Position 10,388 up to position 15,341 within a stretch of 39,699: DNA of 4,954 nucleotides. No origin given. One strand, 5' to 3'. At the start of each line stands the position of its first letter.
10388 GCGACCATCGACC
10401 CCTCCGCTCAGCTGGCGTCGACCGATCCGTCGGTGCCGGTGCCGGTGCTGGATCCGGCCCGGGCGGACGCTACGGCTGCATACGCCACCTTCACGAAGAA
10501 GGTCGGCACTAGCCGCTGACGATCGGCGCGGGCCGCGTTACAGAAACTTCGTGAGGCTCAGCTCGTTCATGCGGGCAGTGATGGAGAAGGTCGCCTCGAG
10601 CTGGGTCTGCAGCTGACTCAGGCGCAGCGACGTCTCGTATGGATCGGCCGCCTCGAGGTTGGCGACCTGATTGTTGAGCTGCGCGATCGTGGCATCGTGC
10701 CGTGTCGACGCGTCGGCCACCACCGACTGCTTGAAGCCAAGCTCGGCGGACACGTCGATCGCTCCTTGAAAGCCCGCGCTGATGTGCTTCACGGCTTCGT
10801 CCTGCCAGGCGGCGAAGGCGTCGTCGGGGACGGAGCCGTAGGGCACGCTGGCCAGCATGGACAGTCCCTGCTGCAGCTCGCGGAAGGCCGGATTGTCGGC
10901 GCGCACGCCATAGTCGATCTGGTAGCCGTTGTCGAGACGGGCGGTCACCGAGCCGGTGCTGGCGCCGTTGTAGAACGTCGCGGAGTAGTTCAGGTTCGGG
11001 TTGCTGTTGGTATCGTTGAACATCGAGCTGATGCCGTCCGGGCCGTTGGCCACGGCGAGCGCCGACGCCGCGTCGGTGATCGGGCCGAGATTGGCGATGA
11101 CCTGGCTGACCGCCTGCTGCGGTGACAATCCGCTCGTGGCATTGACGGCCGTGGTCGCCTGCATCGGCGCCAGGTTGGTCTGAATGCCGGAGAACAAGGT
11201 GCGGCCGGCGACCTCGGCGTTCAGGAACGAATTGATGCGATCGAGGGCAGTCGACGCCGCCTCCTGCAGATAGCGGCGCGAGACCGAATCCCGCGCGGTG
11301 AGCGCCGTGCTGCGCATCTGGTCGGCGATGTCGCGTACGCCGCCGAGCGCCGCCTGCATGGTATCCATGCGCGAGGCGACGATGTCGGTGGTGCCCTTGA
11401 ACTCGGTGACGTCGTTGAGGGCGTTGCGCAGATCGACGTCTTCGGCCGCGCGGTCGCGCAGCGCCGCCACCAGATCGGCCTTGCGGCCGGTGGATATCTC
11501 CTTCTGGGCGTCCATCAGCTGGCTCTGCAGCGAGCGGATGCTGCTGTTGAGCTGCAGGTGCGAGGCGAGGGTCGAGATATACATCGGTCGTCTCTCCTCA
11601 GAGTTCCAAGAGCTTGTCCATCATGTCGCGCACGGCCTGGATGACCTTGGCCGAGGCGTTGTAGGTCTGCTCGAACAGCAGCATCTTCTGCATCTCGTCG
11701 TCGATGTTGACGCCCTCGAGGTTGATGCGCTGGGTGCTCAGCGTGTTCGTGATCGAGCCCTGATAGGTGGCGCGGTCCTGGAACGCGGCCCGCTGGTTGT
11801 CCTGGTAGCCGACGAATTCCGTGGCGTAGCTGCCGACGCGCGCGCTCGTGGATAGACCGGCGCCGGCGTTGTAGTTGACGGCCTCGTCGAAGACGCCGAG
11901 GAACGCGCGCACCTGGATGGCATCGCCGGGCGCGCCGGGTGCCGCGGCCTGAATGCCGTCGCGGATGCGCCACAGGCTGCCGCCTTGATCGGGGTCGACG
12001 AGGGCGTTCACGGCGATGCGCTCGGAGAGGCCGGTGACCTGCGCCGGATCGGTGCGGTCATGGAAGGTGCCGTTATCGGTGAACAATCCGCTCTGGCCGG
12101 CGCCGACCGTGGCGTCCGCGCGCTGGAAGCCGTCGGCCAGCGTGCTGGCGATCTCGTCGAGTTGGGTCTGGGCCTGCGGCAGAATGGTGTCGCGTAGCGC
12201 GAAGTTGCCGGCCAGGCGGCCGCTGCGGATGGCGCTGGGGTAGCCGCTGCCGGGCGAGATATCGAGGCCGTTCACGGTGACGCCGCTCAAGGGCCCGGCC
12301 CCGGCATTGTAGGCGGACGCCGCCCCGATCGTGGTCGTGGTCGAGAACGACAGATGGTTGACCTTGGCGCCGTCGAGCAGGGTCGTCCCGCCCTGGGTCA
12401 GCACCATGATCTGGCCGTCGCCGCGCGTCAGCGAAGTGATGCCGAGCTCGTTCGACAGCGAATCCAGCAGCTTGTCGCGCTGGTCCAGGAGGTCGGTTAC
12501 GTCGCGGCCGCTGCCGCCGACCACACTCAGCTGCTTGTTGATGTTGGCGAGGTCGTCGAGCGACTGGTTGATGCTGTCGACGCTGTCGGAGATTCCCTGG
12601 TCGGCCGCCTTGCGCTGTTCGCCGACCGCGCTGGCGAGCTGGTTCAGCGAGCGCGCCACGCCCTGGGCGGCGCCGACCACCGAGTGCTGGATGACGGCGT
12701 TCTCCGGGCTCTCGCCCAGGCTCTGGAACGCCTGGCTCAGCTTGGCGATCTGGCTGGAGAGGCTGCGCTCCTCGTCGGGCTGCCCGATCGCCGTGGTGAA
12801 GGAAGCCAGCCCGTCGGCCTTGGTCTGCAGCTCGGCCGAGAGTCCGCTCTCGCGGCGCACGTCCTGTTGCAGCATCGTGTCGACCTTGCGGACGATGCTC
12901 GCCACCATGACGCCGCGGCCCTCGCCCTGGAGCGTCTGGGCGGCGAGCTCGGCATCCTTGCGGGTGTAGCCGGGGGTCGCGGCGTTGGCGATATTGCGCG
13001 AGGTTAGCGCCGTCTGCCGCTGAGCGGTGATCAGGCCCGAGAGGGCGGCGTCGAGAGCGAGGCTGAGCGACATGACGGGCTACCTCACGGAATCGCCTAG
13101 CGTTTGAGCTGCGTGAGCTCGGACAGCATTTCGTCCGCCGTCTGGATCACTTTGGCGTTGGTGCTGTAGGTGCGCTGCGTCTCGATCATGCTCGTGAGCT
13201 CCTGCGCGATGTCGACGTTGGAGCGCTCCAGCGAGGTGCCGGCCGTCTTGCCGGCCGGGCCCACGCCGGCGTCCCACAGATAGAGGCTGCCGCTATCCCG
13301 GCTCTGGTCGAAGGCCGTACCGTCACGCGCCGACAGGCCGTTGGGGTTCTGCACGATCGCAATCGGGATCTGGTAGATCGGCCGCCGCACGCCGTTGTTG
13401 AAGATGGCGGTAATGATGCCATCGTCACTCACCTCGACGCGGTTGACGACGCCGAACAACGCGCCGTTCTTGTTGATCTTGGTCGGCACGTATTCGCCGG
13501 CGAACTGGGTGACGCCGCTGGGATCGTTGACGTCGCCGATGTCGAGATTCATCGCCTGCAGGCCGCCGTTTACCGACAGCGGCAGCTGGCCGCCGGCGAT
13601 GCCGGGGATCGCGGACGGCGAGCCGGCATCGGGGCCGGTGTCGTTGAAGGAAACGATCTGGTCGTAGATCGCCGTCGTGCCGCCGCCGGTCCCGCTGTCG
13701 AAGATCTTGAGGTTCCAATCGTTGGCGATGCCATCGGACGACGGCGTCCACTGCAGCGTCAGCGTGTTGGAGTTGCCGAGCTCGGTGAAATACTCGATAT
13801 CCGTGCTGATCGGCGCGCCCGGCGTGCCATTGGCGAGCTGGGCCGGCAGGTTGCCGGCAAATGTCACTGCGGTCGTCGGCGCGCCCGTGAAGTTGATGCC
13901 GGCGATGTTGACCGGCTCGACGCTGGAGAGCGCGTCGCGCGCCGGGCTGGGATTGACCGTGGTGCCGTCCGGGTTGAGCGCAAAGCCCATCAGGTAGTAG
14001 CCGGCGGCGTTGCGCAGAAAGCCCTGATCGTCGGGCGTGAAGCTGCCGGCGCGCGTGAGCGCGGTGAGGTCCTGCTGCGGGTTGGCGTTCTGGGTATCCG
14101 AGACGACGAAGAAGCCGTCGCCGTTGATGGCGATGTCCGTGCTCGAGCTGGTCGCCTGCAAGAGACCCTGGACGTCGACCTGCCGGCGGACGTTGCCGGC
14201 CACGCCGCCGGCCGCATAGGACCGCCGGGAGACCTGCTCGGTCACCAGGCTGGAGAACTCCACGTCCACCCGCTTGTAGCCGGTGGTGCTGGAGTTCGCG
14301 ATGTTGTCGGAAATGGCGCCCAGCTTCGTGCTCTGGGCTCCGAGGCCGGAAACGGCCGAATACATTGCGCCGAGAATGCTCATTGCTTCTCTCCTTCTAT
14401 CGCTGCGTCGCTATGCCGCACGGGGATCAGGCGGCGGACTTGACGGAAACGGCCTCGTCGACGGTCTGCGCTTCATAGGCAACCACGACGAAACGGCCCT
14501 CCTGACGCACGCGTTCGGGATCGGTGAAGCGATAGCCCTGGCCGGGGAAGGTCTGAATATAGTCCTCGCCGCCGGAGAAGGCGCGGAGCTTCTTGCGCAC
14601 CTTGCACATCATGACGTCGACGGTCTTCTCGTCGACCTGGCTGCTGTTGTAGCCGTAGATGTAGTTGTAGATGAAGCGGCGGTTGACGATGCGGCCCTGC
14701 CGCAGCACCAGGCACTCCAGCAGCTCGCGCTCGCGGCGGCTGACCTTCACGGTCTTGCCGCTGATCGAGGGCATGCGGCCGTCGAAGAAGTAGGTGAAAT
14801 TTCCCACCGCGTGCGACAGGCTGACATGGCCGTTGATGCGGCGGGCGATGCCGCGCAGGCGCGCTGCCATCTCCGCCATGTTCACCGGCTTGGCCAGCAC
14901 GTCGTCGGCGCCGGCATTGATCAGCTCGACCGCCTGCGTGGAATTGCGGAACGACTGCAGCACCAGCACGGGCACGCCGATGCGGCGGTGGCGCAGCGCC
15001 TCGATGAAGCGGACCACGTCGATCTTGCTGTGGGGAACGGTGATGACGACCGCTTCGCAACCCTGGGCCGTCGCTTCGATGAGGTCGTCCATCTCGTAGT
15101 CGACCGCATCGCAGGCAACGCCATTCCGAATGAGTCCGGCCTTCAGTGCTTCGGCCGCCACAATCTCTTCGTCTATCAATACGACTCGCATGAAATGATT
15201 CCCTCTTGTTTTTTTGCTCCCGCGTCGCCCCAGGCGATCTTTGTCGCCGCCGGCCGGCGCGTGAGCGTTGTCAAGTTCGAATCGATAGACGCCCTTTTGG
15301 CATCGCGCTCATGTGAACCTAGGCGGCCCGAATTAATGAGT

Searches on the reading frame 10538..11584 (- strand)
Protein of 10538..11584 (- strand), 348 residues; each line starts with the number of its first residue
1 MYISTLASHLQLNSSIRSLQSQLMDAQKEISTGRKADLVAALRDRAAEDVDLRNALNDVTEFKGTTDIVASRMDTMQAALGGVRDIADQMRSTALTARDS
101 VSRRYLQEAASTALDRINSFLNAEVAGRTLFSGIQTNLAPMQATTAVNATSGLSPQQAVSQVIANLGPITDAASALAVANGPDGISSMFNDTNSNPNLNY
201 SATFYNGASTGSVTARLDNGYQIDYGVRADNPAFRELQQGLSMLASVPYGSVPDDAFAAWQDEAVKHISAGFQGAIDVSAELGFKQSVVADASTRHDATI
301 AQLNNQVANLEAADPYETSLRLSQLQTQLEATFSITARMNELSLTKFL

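Call 18: search_protein_families(library=pfam, proteins=[window:10538-11584:-], max_evalue=0.001)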
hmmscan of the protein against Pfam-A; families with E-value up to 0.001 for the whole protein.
window:10538-11584:- (348 aa): 2 families
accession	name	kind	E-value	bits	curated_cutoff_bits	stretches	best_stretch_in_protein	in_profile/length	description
PF00669.25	Flagellin_N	-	6.3e-13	49.4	26.6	1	3-136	1-139/139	Bacterial flagellin N-terminal helical region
PF00700.27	Flagellin_C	-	1.5e-09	38.5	23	1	278-348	14-86/86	Bacterial flagellin C-terminal helical region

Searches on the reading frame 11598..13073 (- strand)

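Call 18: search_protein_families(library=pfam, proteins=[window:11598-13073:-], max_evalue=0.001)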
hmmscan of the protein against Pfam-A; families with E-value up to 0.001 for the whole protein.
window:11598-13073:- (491 aa): 3 families
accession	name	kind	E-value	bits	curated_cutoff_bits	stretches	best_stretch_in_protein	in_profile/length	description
PF22638.1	FlgK_D1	-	1.3e-38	133.3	28.6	1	100-318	10-216/233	Flagellar hook-associated protein FlgK helical domain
PF06429.18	Flg_bbr_C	-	3e-08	33.5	23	1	453-491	8-46/46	Flagellar basal body rod FlgEFG protein C-terminal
PF00460.25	Flg_bb_rod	-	9.4e-06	25.9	20.7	1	7-37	1-31/31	Flagella basal body rod protein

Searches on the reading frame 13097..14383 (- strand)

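Call 18: search_protein_families(library=pfam, proteins=[window:13097-14383:-], max_evalue=0.001)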
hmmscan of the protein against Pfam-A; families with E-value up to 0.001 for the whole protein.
window:13097-14383:- (428 aa): 4 families
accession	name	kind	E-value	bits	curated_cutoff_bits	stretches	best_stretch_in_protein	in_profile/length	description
PF06429.18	Flg_bbr_C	-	7.5e-18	64.2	23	1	384-426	4-46/46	Flagellar basal body rod FlgEFG protein C-terminal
PF00460.25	Flg_bb_rod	-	8.5e-10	38.8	20.7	1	7-37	1-31/31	Flagella basal body rod protein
PF22692.1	LlgE_F_G_D1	-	1.5e-09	38.3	27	1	85-133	1-43/64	Flagellar hook protein FlgE/F/G D1 domain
PF07559.19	FlgE_D2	-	0.00013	22.9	22.7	1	193-307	23-141/142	Flagellar basal body protein FlaE D2 domain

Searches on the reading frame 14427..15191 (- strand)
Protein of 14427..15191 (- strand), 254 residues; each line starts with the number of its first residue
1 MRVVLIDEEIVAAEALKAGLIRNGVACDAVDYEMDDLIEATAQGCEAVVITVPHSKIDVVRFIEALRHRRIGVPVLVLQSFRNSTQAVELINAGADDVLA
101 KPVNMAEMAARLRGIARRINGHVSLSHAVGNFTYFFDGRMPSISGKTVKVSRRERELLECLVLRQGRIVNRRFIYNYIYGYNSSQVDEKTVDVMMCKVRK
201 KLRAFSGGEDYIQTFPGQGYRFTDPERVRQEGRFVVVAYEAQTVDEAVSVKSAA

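Call 18: search_protein_families(library=pfam, proteins=[window:14427-15191:-], max_evalue=0.001)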
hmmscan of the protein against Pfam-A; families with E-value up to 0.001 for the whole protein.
window:14427-15191:- (254 aa): 2 families
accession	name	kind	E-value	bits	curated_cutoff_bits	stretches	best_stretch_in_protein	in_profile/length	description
PF00486.34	Trans_reg_C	-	3.4e-19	69.1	26.2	1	145-222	1-77/77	Transcriptional regulatory protein, C terminal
PF00072.30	Response_reg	-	1.1e-09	38.8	30.2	1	3-112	1-110/111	Response regulator receiver domain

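Call 92: search_protein_families(library=ncbifam, proteins=[window:14427-15191:-], max_evalue=0.00001)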
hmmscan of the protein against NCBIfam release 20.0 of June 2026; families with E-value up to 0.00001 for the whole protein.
window:14427-15191:- (254 aa): 40 families (the best 25 are shown)
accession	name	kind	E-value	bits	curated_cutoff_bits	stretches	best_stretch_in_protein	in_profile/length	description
NF045991.1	RespRegCtrARhodob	equivalog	7e-38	130.6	350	1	1-225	1-224/224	response regulator transcription factor CtrA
NF012023.0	PRK15479.1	equivalog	3.5e-30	105.2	337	1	1-223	1-218/224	transcriptional regulator TctD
NF007928.2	PRK10643.1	equivalog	1.4e-26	93.5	330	1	1-221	1-215/216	two-component system response regulator PmrA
NF007663.1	PRK10336.1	equivalog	2.2e-25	89.7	345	1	1-224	1-218/219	quorum sensing response regulator transcription factor QseB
NF008078.0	PRK10816.1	equivalog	3.5e-25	88.8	336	1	1-222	1-220/223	two-component system response regulator PhoP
TIGR01387.1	cztR_silR_copR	subfamily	2.6e-24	86.1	279.2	1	3-221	1-217/218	heavy metal response regulator transcription factor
NF041734.1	resp_reg_RppA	equivalog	1.2e-23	83.6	250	1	1-223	1-228/229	two-component system response regulator RppA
NF008296.0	PRK11083.1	equivalog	2.4e-23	82.8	273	1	2-222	5-225/228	two-component system response regulator CreB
TIGR02154.1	PhoB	equivalog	1.4e-22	80.1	296.2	1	3-223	5-226/226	phosphate regulon transcriptional regulator PhoB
NF045944.1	ResRegRpaBCyano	equivalog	6.8e-22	78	330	1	7-222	4-227/229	response regulator transcription factor RpaB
NF053854.1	RespRegPhoBBctds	equivalog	2.6e-21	76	270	1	4-222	2-224/225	two-component system response regulator PhoB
NF007346.1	PRK09836.1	equivalog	2e-20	73.6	420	1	1-225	1-224/227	copper/silver response regulator transcription factor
NF041733.1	resp_reg_CseB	equivalog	6.6e-20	71.5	350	1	2-223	2-227/228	two-component system response regulator CseB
NF008567.0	PRK11517.1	equivalog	2.5e-19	69.6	353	1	1-224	1-220/223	response regulator transcription factor HprR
NF051850.1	RespRegRprY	equivalog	3.2e-19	69.3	370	1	43-226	47-230/234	response regulator transcription factor RprY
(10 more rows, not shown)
